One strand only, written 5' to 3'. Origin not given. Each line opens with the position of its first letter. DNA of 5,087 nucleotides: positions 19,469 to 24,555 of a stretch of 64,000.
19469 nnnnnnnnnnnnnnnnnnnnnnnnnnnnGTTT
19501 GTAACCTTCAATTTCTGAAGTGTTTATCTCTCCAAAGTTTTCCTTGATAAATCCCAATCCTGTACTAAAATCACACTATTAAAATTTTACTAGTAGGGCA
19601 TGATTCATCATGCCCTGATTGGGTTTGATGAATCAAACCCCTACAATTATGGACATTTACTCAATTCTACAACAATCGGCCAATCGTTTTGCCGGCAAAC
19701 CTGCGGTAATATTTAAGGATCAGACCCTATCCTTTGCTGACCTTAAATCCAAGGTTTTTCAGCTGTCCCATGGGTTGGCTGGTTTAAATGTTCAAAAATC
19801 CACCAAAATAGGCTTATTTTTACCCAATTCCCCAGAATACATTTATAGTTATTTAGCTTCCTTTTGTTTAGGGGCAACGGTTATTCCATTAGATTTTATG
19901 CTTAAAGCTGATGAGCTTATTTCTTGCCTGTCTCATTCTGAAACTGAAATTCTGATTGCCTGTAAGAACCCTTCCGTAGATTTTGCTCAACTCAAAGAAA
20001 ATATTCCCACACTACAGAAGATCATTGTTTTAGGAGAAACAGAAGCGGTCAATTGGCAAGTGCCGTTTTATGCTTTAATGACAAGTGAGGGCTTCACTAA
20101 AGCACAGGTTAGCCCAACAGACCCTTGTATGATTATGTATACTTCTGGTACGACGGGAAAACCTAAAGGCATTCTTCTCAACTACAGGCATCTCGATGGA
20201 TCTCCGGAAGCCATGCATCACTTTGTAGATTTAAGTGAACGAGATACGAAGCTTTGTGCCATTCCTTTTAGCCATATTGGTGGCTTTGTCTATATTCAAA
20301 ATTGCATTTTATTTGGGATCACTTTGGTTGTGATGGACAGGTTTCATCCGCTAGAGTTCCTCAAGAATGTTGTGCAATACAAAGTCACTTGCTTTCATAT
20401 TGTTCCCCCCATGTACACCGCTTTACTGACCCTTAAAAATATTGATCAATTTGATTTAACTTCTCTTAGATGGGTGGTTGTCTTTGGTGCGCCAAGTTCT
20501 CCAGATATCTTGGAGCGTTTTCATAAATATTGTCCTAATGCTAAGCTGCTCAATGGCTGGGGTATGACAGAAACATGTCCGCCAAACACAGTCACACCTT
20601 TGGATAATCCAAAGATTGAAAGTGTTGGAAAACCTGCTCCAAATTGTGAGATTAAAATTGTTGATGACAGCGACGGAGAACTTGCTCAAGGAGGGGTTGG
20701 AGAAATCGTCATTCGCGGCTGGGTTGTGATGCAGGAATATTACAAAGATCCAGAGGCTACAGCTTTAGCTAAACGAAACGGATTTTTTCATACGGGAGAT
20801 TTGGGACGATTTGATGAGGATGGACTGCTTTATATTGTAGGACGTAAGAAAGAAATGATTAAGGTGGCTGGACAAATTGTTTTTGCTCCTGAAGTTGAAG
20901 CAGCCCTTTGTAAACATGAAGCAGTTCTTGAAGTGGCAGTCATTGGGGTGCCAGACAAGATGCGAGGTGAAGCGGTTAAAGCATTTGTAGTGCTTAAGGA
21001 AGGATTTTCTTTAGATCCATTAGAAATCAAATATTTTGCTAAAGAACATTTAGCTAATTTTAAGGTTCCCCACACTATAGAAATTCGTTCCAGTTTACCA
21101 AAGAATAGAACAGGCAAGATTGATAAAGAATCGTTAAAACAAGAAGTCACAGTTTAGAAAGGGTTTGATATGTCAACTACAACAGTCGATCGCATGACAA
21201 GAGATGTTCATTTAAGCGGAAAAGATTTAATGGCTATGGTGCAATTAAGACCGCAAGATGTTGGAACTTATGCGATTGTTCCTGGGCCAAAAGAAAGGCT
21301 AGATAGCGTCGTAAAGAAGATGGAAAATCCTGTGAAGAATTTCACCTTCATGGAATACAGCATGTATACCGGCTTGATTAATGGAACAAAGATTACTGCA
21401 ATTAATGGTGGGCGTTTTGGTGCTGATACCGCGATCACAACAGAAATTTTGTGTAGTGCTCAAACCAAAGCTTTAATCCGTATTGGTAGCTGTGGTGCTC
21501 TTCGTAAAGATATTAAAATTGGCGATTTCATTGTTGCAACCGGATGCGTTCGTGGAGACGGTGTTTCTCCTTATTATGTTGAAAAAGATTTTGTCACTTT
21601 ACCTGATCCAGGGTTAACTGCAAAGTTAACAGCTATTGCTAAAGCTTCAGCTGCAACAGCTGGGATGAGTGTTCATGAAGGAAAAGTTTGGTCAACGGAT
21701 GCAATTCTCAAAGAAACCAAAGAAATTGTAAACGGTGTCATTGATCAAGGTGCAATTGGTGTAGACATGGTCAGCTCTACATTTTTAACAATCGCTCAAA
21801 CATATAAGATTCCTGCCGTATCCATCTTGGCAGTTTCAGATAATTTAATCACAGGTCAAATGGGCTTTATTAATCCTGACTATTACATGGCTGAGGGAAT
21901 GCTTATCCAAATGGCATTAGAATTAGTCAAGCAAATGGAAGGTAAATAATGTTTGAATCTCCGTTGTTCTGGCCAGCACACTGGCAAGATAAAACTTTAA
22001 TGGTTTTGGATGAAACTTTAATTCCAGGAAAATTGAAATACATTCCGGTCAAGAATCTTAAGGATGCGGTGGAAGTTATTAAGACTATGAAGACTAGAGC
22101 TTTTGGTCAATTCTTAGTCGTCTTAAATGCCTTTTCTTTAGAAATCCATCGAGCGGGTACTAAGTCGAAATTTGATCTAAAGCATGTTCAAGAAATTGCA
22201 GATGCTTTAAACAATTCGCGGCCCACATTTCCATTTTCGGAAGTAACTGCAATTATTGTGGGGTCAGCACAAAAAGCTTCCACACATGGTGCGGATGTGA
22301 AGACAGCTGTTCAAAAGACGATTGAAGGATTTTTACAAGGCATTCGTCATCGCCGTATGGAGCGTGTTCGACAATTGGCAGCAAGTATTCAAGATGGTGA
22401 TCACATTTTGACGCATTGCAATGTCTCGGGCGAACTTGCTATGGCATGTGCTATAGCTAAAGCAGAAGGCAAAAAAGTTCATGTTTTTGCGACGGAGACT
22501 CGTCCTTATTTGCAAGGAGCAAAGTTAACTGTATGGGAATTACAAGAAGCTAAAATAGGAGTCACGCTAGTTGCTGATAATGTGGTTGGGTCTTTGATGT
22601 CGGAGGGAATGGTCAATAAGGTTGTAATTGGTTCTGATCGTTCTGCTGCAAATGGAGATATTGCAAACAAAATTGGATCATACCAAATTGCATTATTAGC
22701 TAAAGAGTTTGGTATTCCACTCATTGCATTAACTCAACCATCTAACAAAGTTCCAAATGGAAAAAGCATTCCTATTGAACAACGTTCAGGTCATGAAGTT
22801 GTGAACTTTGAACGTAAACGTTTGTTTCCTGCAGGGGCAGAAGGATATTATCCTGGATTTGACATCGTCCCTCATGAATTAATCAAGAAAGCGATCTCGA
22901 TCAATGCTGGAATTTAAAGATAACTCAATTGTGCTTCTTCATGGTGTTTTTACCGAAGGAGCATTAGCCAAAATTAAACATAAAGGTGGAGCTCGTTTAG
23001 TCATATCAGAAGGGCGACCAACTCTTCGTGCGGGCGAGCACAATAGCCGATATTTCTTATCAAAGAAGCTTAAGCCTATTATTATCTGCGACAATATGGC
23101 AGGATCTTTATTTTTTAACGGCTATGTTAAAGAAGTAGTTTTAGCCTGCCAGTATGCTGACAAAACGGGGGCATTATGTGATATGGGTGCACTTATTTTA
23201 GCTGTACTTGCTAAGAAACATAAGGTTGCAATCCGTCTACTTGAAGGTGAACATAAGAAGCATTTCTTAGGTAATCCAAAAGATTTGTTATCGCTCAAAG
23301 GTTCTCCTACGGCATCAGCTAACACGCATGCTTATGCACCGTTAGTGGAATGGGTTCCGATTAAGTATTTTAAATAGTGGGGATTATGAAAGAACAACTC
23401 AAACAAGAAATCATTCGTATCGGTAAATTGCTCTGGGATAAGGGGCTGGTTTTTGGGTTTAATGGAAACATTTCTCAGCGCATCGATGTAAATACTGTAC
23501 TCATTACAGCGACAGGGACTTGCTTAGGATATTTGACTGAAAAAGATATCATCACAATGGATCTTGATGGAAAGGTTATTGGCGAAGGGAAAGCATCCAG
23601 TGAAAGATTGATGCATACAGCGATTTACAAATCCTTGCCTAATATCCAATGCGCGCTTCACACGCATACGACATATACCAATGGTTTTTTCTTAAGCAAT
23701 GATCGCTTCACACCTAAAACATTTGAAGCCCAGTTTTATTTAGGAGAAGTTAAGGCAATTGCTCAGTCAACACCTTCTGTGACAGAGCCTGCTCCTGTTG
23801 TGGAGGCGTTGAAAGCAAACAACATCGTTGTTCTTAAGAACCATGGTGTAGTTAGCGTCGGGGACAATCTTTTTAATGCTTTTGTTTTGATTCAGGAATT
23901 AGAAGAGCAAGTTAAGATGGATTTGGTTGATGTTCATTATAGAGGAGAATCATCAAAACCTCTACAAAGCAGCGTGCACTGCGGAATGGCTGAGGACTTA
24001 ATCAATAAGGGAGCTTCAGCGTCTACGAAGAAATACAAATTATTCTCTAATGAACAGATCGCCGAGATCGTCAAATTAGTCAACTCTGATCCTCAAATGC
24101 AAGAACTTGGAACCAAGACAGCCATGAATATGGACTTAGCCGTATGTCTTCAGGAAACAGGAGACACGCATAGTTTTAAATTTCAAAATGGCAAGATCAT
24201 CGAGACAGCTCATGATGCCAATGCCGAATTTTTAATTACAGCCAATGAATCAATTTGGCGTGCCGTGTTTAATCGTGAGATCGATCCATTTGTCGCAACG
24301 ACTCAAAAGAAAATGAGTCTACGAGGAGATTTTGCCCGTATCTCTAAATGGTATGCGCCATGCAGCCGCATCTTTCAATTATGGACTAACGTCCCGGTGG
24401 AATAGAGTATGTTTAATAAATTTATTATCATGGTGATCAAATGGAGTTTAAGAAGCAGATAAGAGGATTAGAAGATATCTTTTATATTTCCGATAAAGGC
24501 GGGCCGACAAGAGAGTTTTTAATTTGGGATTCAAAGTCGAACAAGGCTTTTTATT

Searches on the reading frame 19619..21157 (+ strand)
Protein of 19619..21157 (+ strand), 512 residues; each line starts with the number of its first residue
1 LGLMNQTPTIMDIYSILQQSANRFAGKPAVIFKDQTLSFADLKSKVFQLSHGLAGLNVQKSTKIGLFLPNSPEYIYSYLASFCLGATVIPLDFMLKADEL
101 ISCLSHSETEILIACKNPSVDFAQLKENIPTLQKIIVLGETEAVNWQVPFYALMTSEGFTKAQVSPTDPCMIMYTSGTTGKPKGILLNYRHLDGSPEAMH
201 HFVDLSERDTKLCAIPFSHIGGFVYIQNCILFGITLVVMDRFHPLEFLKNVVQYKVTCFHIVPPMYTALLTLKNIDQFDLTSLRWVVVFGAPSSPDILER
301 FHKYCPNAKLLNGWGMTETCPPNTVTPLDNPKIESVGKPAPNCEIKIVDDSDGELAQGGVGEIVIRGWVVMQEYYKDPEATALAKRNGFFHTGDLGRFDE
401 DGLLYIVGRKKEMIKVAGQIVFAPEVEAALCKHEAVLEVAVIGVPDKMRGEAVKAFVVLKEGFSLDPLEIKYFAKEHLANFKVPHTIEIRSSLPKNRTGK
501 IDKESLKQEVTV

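Call 8: search_protein_families(library=pfam, proteins=[window:19619-21157:+], max_evalue=0.001)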
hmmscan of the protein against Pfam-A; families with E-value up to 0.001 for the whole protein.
window:19619-21157:+ (512 aa): 2 families
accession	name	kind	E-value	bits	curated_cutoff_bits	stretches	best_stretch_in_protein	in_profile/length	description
PF00501.34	AMP-binding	-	5.6e-85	285.9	29.9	1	17-375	1-384/384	AMP-binding enzyme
PF13193.12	AMP-binding_C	-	8.2e-22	78.4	24.5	1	425-500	1-76/76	AMP-binding enzyme C-terminal domain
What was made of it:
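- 19619..21157 (+): FadD/4CL-like AMP-forming acyl ligase. It is the first gene of the co-directional block and a candidate starter-activating enzyme (inferred). Pfam AMP-binding 286 bits (call 8).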

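Call 28: search_solved_structures(query=window:19619-21157:+, max_evalue=1e-20)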
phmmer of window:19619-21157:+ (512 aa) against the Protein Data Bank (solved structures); distinct sequences matched with E-value up to 1e-20: 168 (the best 60 are shown).
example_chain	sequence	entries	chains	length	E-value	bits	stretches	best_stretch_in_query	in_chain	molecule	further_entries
3g7s_A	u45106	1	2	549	6.1e-64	219.8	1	35-508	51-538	Long-chain-fatty-acid--CoA ligase (FadD-1)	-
8r2q_A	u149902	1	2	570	8.8e-64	219.3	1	21-507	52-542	Probable fatty-acid-CoA ligase FadD5 (Fatty-acid-CoA synthetase) (Fatty-acid-CoA synthase)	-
5bsw_A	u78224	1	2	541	4.3e-63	217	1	8-509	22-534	4-coumarate--CoA ligase 2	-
5bsm_A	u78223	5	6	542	8.7e-63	216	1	8-509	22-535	4-coumarate--CoA ligase 2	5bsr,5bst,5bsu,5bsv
5u95_A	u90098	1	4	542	1.2e-62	215.5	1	8-509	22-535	4-coumarate--CoA ligase 2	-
6qjz_A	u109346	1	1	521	3.6e-62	214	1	14-504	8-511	oxalyl CoA-synthetase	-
3ivr_A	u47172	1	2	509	8.6e-62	212.7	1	12-507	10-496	Putative long-chain-fatty-acid CoA ligase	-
8wev_A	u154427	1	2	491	1.6e-60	208.5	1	34-507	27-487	Feruloyl-CoA Synthetase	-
8weu_A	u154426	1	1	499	1.6e-60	208.5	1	33-507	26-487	Fatty-acyl-CoA synthase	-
3a9u_A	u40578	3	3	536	7.2e-60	206.4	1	9-509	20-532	4-coumarate--CoA ligase | 4-coumarate:CoA ligase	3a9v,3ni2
6k4c_A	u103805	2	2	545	3.5e-59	204.1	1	33-508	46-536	Ancestral luciferase AncLamp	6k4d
5buq_A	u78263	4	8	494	5.1e-59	203.6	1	17-507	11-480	2-succinylbenzoate--CoA ligase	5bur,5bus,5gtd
3r44_A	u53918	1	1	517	1.4e-58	202.1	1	34-509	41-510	fatty acyl CoA synthetase FADD13 (FATTY-ACYL-CoA SYNTHETASE)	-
5x8f_A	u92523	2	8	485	2.7e-58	201.2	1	18-507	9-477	2-succinylbenzoate--CoA ligase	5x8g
3tsy_A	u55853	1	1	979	1.2e-57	199.1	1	8-508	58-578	Fusion Protein 4-coumarate--CoA ligase 1, Resveratrol synthase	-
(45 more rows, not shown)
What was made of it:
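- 19619..21157 (+): The best PDB hits are FadD-type ligases at about 220 bits (call 28).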

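Call 42: search_protein_families(library=ncbifam, proteins=[window:19619-21157:+], max_evalue=0.00001)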
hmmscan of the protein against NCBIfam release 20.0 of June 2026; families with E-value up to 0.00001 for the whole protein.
window:19619-21157:+ (512 aa): 106 families (the best 25 are shown)
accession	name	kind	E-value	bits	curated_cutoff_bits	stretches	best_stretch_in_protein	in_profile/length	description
NF004837.0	PRK06187.1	subfamily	4.3e-130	434.5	476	1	9-510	6-522/531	long-chain-fatty-acid--CoA ligase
NF006182.0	PRK08316.1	subfamily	4.2e-102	342.3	663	1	12-510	12-517/523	fatty acyl-CoA synthetase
NF006181.0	PRK08314.1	subfamily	1.5e-94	317.3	705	2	153-507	190-551/563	long-chain-fatty-acid--CoA ligase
NF005801.1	PRK07656.1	equivalog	8.8e-94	314.9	657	1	14-507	4-500/500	FadD3 family acyl-CoA ligase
NF009233.0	PRK12583.1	subfamily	5e-91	305.8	832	1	13-508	20-548/558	fatty acid CoA ligase family protein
NF005307.0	PRK06839.1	equivalog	1.2e-89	301.2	748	1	26-508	17-491/496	o-succinylbenzoate--CoA ligase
NF052269.1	Staph_lig_FadD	equivalog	6.7e-86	288.6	650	1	25-508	14-491/499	long-chain-fatty-acid--CoA ligase FadD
TIGR03098.1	ligase_PEP_1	hypoth_equivalog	1.3e-84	284.5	592.35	1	15-509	4-517/517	acyl-CoA ligase (AMP-forming), exosortase A system-associated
NF004797.0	PRK06145.1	equivalog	8.5e-84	281.7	850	1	18-510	9-495/499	acyl-CoA synthetase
NF002966.0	PRK03640.1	equivalog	1.1e-83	281.5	556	1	14-510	5-480/483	o-succinylbenzoate--CoA ligase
NF005702.0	PRK07514.1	subfamily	1.2e-79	268.1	558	1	12-509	4-499/506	malonyl-CoA synthase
NF005857.1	PRK07786.1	exception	1.5e-79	267.9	733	1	25-508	23-510/513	fatty-acid--CoA ligase FadD5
NF004808.0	PRK06155.1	equivalog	3.6e-79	266.5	722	1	13-509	23-521/542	ATP-dependent acyl-CoA ligase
NF004114.0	PRK05605.1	equivalog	5e-79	266.1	766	2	154-510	206-569/575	long-chain-fatty-acid--CoA ligase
NF005676.0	PRK07470.1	equivalog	5.5e-79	266.2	774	1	7-510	16-529/544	acyl-CoA synthetase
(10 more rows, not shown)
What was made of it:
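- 19619..21157 (+): NCBIfam long-chain-fatty-acid-CoA ligase scores 434 bits (cut-off 476; call 42).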

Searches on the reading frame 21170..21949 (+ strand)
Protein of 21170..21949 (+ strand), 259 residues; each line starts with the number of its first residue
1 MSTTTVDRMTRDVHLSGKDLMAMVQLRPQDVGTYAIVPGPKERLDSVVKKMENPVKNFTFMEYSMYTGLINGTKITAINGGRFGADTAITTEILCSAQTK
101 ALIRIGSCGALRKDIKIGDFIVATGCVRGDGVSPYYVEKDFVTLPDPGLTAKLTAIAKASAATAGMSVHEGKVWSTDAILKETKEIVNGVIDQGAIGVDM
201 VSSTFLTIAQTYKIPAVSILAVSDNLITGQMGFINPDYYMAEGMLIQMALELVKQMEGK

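Call 8: search_protein_families(library=pfam, proteins=[window:21170-21949:+], max_evalue=0.001)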
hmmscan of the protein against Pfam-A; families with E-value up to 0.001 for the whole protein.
window:21170-21949:+ (259 aa): 1 family
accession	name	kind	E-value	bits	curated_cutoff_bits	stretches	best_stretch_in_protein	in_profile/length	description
PF01048.26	PNP_UDP_1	-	7.7e-34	117.5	25.1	1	33-225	1-199/233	Phosphorylase superfamily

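Call 42: search_protein_families(library=ncbifam, proteins=[window:21170-21949:+], max_evalue=0.00001)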
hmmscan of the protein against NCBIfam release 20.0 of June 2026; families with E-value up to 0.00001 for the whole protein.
window:21170-21949:+ (259 aa): 14 families
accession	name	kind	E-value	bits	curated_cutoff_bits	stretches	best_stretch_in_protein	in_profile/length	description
TIGR01718.1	Uridine-psphlse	equivalog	2.4e-28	99.1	280.3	1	25-232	5-221/245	uridine phosphorylase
TIGR00107.1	deoD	equivalog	8.9e-25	87.5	232.25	1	62-254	41-230/232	purine-nucleoside phosphorylase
NF004489.0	PRK05819.1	subfamily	9.2e-25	87.3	230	1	51-233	34-214/236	DeoD-type purine-nucleoside phosphorylase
NF008383.0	PRK11178.1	equivalog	1.8e-22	79.8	262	1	32-169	19-156/254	uridine phosphorylase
NF009914.0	PRK13374.1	subfamily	1.8e-21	76.8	338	1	28-252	10-232/235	DeoD-type purine-nucleoside phosphorylase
NF005500.0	PRK07115.1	equivalog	9.6e-17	61.1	264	1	72-226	62-213/261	AMP nucleosidase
NF004079.0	PRK05584.1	equivalog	3.2e-15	56.3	169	1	36-225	5-199/232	5'-methylthioadenosine/adenosylhomocysteine nucleosidase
TIGR01721.1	AMN-like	hypoth_equivalog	7.2e-14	51.6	307.2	1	74-225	61-210/269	AMP nucleosidase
TIGR01704.1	MTA_SAH-Nsdase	equivalog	1.9e-12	47.2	73.8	1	45-243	13-214/229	5'-methylthioadenosine/S-adenosylhomocysteine nucleosidase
TIGR03468.1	HpnG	hypoth_equivalog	5.6e-11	42.4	187.1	1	79-226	27-158/212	hopanoid-associated phosphorylase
TIGR01717.1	AMP-nucleosdse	equivalog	8.3e-11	41.4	364.7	1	71-229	261-426/478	AMP nucleosidase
NF006142.0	PRK08292.1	equivalog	3.5e-10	39.3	307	1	55-231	262-442/492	AMP nucleosidase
NF011286.0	PRK14697.1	equivalog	1.7e-08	34.3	260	1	63-225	32-196/233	bifunctional 5'-methylthioadenosine/S-adenosylhomocysteine nucleosidase/phosphatase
NF005213.0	PRK06698.1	equivalog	1.8e-07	30.3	768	1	64-225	33-196/459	bifunctional 5'-methylthioadenosine/S-adenosylhomocysteine nucleosidase/phosphatase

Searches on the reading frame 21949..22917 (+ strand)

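Call 8: search_protein_families(library=pfam, proteins=[window:21949-22917:+], max_evalue=0.001)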
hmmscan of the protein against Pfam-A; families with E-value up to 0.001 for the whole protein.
window:21949-22917:+ (322 aa): 1 family
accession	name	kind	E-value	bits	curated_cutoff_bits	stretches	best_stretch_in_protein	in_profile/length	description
PF01008.23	IF-2B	-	8.2e-53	179.9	22.4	1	59-317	13-273/280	Initiation factor 2 subunit family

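Call 42: search_protein_families(library=ncbifam, proteins=[window:21949-22917:+], max_evalue=0.00001)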
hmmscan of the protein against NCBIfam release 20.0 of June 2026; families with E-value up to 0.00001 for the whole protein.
window:21949-22917:+ (322 aa): 8 families
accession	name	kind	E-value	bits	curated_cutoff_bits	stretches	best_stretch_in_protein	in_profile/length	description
NF004326.0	PRK05720.1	subfamily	6.2e-67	225.9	271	1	9-316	12-334/358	s-methyl-5-thioribose-1-phosphate isomerase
TIGR00512.1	salvage_mtnA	equivalog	1.5e-66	224.7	279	1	11-321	4-331/335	S-methyl-5-thioribose-1-phosphate isomerase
TIGR00524.1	eIF-2B_rel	subfamily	6e-58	196.4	185.85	1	35-316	2-295/303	S-methyl-5-thioribose-1-phosphate isomerase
NF004700.0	PRK06036.1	equivalog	2.3e-46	158.4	528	1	11-316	5-322/339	S-methyl-5-thioribose-1-phosphate isomerase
NF004436.0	PRK05772.1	equivalog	3.1e-44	151.7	521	1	5-316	14-343/363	S-methyl-5-thioribose-1-phosphate isomerase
TIGR00511.1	ribulose_e2b2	equivalog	3e-40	138.3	314.1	1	37-316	2-280/301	ribose 1,5-bisphosphate isomerase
NF006210.0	PRK08335.1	equivalog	1.1e-11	44.5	339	1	120-261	80-217/275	translation initiation factor IF-2B subunit alpha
NF004994.0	PRK06372.1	equivalog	3.9e-09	36.3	249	1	177-263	110-193/253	translation initiation factor IF-2B subunit delta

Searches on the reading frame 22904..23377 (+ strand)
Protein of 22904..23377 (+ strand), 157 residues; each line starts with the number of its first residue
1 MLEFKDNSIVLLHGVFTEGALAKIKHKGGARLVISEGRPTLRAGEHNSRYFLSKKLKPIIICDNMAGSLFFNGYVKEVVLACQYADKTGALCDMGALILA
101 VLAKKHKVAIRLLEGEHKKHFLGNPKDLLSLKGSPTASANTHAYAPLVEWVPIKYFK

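Call 9: search_protein_families(library=pfam, proteins=[window:22904-23377:+], max_evalue=0.001)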
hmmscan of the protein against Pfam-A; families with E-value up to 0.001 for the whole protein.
window:22904-23377:+ (157 aa): 0 families

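Call 42: search_protein_families(library=ncbifam, proteins=[window:22904-23377:+], max_evalue=0.00001)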
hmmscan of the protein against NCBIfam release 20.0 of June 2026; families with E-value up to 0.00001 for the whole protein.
window:22904-23377:+ (157 aa): 1 family
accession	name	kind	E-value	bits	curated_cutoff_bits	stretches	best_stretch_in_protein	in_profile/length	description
NF004326.0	PRK05720.1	subfamily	6.3e-06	25.2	271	1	29-109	191-272/358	s-methyl-5-thioribose-1-phosphate isomerase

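Call 66: search_protein_families(library=ncbifam, proteins=[window:22904-23377:+], max_evalue=0.01)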
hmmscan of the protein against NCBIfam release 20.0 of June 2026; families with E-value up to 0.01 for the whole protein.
window:22904-23377:+ (157 aa): 4 families
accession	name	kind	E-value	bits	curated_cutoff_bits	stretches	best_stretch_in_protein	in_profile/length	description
NF004326.0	PRK05720.1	subfamily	6.3e-06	25.2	271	1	29-109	191-272/358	s-methyl-5-thioribose-1-phosphate isomerase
TIGR00512.1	salvage_mtnA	equivalog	0.00017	20.7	279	1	31-110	186-266/335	S-methyl-5-thioribose-1-phosphate isomerase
NF004700.0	PRK06036.1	equivalog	0.0011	18.1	528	1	32-109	184-261/339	S-methyl-5-thioribose-1-phosphate isomerase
TIGR00524.1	eIF-2B_rel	subfamily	0.0014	17.8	185.85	1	29-109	152-233/303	S-methyl-5-thioribose-1-phosphate isomerase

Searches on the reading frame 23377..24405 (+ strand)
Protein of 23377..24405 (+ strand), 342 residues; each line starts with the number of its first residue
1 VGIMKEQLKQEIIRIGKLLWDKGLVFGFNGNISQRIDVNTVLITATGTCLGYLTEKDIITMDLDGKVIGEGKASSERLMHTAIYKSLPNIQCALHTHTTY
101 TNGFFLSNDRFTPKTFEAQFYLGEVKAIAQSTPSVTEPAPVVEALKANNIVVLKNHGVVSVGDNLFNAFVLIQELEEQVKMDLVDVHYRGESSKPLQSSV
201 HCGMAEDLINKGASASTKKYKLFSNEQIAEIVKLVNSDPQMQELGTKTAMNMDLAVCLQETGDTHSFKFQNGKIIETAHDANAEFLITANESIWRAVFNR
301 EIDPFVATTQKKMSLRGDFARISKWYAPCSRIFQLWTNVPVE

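Call 9: search_protein_families(library=pfam, proteins=[window:23377-24405:+], max_evalue=0.001)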
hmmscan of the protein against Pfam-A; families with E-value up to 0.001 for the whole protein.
window:23377-24405:+ (342 aa): 1 family
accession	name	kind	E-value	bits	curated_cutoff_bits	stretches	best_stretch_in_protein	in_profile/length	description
PF00596.27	Aldolase_II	-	1.3e-39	136.4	22.2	1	10-181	1-181/183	Class II Aldolase and Adducin N-terminal domain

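Call 42: search_protein_families(library=ncbifam, proteins=[window:23377-24405:+], max_evalue=0.00001)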
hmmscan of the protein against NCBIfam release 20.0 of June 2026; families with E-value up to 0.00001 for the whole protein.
window:23377-24405:+ (342 aa): 28 families (the best 25 are shown)
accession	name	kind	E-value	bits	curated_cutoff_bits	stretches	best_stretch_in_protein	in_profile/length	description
NF040649.1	FucA_Meth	equivalog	4.3e-35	121.3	250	1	10-185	4-176/179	L-fuculose phosphate aldolase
NF006413.0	PRK08660.1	equivalog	5e-31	108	203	1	9-182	3-174/184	aldolase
NF043034.1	OxoTetrPhDc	equivalog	2.1e-29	102.8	250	1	6-183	3-186/205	3-oxo-tetronate 4-phosphate decarboxylase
NF006208.0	PRK08333.1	equivalog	2.4e-26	92.6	267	1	5-181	2-179/189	aldolase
NF005302.0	PRK06833.1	equivalog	9.5e-22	77.5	264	1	6-177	4-178/214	L-fuculose-phosphate aldolase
NF006672.0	PRK09220.1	equivalog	2.4e-20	72.8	226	1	5-99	8-103/209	methylthioribulose 1-phosphate dehydratase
NF005123.0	PRK06557.1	subfamily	1.1e-19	71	251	1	4-169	8-179/223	L-ribulose-5-phosphate 4-epimerase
TIGR03328.1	salvage_mtnB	equivalog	2.4e-18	66.3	137.05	1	13-122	2-116/194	methylthioribulose 1-phosphate dehydratase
NF005984.0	PRK08087.1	subfamily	4.2e-17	62.6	264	1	5-179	3-178/215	L-fuculose-phosphate aldolase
NF005451.0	PRK07044.1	subfamily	9e-15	54.4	207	1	39-219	55-239/256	aldolase II superfamily protein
NF053831.1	RU1PAldHalo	equivalog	1.3e-14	54.2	300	1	25-183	20-180/208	ribulose-1-phosphate aldolase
TIGR01086.1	fucA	equivalog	1.4e-14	54.3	400.25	1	6-180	3-178/214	L-fuculose-phosphate aldolase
NF004527.0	PRK05874.1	equivalog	3.4e-13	49.6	308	1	11-164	10-168/218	L-fuculose-phosphate aldolase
NF006047.0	PRK08193.1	subfamily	2.1e-12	47.1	257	1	4-125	1-125/231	L-ribulose-5-phosphate 4-epimerase AraD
NF005244.0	PRK06754.1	equivalog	4.2e-12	45.7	281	1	10-102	9-104/214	methylthioribulose 1-phosphate dehydratase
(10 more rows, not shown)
